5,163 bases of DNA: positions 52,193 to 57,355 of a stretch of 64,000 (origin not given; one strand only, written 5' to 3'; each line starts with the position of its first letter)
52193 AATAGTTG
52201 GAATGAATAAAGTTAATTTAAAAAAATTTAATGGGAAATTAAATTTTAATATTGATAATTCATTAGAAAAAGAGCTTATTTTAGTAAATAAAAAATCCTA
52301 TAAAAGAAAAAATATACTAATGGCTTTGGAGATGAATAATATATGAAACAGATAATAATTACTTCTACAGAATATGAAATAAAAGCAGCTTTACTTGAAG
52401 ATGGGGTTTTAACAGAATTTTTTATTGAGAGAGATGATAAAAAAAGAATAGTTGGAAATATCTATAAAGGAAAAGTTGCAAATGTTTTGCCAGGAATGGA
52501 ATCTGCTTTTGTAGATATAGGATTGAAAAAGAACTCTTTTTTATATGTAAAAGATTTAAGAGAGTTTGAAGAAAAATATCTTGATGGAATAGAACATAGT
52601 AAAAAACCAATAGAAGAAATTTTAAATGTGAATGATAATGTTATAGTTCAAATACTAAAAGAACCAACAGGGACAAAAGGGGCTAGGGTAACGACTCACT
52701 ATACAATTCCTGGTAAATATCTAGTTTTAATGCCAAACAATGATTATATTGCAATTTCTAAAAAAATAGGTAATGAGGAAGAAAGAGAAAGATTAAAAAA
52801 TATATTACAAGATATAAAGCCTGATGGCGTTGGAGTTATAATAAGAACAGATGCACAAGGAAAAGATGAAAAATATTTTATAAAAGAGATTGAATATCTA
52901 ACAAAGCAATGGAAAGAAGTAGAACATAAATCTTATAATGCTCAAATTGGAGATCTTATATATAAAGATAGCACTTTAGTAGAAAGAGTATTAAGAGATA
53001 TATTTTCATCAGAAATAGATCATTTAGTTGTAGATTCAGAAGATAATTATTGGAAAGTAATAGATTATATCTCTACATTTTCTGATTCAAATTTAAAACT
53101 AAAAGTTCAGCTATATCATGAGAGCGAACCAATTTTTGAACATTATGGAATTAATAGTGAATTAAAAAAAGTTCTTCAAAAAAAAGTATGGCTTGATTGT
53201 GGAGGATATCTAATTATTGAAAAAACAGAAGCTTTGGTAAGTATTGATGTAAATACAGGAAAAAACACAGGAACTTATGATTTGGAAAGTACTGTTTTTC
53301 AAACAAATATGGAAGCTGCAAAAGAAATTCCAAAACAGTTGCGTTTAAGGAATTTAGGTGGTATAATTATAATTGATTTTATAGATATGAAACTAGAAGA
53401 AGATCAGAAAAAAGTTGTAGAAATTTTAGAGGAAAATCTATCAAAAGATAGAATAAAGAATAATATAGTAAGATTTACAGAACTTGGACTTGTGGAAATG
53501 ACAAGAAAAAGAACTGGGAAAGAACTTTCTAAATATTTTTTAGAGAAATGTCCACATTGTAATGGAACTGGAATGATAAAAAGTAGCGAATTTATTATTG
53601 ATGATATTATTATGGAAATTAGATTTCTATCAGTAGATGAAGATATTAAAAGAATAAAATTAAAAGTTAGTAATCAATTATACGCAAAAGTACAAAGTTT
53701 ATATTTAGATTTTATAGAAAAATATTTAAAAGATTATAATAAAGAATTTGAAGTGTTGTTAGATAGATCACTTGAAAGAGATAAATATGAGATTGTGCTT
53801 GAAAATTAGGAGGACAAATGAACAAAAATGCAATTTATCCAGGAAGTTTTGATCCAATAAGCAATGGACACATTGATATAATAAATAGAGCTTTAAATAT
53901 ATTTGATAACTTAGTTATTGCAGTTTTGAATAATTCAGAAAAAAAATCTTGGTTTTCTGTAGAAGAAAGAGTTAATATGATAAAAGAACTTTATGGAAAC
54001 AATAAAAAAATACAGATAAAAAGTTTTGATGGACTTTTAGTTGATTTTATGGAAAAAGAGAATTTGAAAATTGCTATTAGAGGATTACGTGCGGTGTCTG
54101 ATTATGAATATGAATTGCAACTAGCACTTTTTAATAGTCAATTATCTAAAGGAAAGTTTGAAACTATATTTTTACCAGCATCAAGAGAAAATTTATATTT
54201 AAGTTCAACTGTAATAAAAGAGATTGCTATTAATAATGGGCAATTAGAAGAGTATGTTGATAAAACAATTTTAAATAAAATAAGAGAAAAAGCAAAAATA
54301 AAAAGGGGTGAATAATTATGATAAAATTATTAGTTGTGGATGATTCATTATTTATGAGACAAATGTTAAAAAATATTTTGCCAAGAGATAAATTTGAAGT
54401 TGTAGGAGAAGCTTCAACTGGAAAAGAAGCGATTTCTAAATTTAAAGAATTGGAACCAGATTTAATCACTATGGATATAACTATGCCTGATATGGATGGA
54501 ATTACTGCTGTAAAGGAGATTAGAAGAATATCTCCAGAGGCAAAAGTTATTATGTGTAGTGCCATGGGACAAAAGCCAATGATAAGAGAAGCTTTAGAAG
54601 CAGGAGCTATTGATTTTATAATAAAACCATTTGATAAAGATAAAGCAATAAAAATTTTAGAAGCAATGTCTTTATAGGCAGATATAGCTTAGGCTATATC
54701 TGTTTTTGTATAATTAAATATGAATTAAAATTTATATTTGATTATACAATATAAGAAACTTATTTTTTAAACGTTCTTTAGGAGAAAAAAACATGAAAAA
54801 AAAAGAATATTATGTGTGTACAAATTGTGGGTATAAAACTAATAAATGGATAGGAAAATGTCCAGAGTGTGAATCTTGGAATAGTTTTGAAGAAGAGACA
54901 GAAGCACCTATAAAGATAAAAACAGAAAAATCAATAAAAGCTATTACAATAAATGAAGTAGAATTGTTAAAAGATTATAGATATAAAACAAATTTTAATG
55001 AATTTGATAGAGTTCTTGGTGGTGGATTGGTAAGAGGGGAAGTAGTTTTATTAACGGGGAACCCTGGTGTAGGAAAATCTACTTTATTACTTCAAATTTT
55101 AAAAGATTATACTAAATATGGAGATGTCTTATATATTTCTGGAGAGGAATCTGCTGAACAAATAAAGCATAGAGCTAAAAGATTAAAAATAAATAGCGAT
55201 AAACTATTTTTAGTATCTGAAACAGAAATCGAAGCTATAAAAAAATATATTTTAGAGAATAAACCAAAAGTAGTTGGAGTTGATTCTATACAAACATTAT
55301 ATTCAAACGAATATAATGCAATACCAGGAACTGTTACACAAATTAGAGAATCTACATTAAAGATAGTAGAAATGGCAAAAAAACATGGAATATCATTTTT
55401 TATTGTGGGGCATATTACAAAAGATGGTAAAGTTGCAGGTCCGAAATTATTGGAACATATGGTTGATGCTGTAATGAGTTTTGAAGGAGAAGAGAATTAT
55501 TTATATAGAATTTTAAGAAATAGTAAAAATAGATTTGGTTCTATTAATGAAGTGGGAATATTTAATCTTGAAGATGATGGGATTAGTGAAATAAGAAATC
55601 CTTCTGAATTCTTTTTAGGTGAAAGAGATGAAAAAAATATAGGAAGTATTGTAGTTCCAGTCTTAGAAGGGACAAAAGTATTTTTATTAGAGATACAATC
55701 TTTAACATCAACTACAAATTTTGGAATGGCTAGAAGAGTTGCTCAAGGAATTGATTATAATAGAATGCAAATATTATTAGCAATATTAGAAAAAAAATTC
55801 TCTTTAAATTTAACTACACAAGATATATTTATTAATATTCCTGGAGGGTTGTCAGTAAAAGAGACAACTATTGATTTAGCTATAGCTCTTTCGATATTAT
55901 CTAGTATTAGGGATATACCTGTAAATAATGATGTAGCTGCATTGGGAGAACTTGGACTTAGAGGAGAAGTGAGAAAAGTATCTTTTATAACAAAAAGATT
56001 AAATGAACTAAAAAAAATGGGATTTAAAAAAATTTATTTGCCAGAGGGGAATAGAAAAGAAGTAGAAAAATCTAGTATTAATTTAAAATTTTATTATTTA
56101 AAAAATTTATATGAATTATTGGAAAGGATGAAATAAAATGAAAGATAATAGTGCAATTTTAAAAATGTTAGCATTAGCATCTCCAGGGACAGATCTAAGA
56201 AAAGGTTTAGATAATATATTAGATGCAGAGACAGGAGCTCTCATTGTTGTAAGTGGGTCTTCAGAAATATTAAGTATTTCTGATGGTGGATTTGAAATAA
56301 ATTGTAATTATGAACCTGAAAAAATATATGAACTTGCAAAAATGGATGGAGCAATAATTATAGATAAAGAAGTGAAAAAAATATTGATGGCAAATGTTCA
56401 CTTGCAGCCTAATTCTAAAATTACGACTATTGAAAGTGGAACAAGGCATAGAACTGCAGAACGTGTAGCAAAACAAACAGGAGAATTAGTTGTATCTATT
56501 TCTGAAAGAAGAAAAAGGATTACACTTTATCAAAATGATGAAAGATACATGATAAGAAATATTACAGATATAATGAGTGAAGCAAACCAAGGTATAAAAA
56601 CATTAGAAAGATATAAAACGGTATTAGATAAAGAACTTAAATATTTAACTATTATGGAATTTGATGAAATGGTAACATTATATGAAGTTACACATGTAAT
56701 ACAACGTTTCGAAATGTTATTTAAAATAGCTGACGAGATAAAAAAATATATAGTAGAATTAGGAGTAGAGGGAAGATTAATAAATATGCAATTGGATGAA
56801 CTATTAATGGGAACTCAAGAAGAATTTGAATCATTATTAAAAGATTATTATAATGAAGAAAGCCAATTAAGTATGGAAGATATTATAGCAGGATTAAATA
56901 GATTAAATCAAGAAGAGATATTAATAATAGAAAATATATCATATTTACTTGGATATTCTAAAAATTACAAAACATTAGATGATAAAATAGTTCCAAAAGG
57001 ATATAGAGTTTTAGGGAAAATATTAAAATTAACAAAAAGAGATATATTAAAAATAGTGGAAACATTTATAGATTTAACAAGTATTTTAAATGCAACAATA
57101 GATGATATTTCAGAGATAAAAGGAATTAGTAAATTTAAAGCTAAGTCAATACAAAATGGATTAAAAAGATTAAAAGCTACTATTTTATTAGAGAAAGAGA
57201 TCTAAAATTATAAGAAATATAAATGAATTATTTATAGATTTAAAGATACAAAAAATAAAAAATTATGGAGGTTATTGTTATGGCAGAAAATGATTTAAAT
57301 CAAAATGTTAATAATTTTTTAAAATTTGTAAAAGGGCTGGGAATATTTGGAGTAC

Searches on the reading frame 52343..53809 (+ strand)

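Call 89: search_protein_families(library=pfam, proteins=[window:52343-53809:+], max_evalue=0.00001)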
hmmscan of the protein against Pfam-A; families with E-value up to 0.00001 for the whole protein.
window:52343-53809:+ (488 aa): 1 family
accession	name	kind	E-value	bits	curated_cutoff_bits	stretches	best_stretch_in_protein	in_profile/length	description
PF10150.14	RNase_E_G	-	5.2e-105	351.2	25.5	1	121-391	1-270/270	Ribonuclease E/G family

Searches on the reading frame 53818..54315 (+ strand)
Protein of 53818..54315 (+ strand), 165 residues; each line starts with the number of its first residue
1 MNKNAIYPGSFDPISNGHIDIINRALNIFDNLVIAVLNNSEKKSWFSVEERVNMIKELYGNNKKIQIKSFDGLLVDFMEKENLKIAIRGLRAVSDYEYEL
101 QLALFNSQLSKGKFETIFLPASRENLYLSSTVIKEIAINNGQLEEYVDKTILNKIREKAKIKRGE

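Call 89: search_protein_families(library=pfam, proteins=[window:53818-54315:+], max_evalue=0.00001)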
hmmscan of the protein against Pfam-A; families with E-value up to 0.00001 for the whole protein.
window:53818-54315:+ (165 aa): 1 family
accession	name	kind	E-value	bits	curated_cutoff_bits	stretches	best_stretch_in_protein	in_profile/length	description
PF01467.32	CTP_transf_like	-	3.9e-24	85.8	21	1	6-135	1-132/133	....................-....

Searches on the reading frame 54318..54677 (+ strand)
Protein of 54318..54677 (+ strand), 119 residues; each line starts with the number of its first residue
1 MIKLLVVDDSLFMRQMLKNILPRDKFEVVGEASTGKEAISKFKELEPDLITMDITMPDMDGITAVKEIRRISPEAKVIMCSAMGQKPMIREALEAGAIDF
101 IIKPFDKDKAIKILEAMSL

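Call 90: search_protein_families(library=pfam, proteins=[window:54318-54677:+], max_evalue=0.00001)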
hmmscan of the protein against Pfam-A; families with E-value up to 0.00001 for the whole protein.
window:54318-54677:+ (119 aa): 1 family
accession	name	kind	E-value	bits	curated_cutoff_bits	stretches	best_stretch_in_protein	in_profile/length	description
PF00072.30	Response_reg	-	8.5e-33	113.3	30.2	1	5-114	2-110/111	Response regulator receiver domain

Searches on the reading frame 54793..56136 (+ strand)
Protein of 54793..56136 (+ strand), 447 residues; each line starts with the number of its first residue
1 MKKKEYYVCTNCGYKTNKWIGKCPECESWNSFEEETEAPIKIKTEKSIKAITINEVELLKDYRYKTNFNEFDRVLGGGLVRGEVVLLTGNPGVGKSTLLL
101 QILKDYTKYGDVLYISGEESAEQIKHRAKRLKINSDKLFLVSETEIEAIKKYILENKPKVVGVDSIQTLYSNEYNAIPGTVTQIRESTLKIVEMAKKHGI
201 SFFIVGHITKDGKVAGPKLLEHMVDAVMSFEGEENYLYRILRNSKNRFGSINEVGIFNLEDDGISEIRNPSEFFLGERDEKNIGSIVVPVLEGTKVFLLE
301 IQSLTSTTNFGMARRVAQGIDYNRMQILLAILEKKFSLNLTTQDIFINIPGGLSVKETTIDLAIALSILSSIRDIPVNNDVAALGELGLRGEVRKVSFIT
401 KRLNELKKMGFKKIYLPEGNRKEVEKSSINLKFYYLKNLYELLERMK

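Call 90: search_protein_families(library=pfam, proteins=[window:54793-56136:+], max_evalue=0.00001)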
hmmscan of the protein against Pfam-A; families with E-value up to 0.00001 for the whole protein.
window:54793-56136:+ (447 aa): 10 families
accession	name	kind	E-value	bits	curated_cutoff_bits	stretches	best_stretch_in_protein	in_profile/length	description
PF06745.19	ATPase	-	4.2e-19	69.3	26.6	1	65-138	2-77/231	KaiC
PF13541.12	ChlI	-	1.8e-13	50.9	27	1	330-420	32-121/121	Subunit ChlI of Mg-chelatase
PF13481.12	AAA_25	-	2.5e-13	50.5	27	1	64-212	15-194/195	AAA domain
PF18073.7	Zn_ribbon_LapB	-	6.9e-12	45.3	25.7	1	7-34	1-28/28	Rubredoxin metal binding domain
PF05362.19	Lon_C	-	1.4e-10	41.5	21.1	1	340-427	91-179/205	Lon protease (S16) C-terminal proteolytic domain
PF03796.21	DnaB_C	-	1.8e-07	31.3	27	1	65-151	3-94/255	DnaB-like helicase C terminal domain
PF00005.33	ABC_tran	-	9.2e-07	30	25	1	79-148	8-78/137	ABC transporter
PF20720.3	nSTAND3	-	3.3e-06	27.3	27.2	1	83-129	18-65/155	Novel STAND NTPase 3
PF07088.17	GvpD_P-loop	-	4e-06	27.3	24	0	82-125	10-53/189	GvpD gas vesicle protein, P-loop domain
PF13173.12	AAA_14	-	8.8e-06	26.2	27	0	83-135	3-50/129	AAA domain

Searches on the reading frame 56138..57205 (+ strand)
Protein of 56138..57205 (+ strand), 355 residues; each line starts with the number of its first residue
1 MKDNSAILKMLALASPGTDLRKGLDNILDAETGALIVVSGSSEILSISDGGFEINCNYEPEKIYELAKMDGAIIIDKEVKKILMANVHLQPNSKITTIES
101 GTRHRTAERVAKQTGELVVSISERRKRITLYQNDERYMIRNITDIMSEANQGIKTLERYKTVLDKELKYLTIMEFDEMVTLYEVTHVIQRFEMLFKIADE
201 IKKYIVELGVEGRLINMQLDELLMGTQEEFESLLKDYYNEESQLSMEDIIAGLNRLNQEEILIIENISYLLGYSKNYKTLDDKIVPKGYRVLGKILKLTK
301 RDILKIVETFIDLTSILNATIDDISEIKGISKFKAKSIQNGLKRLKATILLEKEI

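Call 90: search_protein_families(library=pfam, proteins=[window:56138-57205:+], max_evalue=0.00001)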
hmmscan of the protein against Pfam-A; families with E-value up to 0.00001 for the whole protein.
window:56138-57205:+ (355 aa): 3 families
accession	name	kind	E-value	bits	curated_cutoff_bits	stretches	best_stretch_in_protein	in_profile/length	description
PF10635.14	DisA-linker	-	5.5e-47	159.6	25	1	140-278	2-140/142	DisA bacterial checkpoint controller linker region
PF02457.21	DAC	-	8.2e-29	100.1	27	1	22-135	2-118/119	DisA bacterial checkpoint controller nucleotide-binding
PF14520.12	HHH_5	-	8.1e-06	26.7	27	0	292-343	4-56/57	Helix-hairpin-helix domain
